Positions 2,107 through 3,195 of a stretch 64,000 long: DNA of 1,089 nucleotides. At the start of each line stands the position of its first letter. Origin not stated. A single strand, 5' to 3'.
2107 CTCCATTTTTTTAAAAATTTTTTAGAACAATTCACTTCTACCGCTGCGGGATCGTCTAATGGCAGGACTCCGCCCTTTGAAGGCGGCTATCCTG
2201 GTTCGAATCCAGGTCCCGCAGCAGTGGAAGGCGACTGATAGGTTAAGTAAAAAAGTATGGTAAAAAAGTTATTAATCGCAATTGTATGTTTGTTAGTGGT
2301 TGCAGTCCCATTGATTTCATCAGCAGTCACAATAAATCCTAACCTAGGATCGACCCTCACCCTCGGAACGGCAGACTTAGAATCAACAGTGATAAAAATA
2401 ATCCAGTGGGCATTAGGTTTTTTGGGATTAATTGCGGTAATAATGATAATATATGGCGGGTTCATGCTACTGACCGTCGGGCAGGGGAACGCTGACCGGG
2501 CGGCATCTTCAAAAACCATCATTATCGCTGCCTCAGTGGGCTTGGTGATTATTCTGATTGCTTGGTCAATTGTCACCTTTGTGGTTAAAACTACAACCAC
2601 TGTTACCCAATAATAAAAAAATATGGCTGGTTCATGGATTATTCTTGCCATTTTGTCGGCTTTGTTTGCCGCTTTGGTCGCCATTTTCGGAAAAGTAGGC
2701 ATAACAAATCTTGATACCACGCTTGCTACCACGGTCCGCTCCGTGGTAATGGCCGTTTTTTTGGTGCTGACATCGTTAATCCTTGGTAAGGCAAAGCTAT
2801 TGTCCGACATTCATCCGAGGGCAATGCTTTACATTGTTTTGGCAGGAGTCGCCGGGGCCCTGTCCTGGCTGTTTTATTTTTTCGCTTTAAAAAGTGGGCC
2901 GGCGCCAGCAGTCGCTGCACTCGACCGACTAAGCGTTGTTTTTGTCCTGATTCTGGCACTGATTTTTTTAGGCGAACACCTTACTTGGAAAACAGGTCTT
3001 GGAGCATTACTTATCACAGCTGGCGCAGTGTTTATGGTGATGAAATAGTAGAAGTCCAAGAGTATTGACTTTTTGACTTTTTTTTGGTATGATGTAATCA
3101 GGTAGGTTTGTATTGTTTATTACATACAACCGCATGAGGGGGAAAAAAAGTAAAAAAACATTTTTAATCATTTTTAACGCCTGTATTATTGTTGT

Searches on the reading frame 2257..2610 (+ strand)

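Call 68: search_protein_families(library=pfam, proteins=[window:2257-2610:+], max_evalue=0.001)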
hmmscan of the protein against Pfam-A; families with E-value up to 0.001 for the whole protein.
window:2257-2610:+ (118 aa): 1 family
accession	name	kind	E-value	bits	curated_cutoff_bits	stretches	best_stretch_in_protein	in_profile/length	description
PF18895.5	T4SS_pilin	-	1.3e-07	32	26.6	1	44-109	7-71/71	Type IV secretion system pilin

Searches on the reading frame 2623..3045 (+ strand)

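Call 68: search_protein_families(library=pfam, proteins=[window:2623-3045:+], max_evalue=0.001)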
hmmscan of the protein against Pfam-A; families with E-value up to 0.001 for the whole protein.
window:2623-3045:+ (141 aa): 1 family
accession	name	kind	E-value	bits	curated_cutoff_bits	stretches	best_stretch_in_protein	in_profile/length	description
PF00892.27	EamA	-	1.4e-22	80.8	28.2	1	4-139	2-134/135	EamA-like transporter family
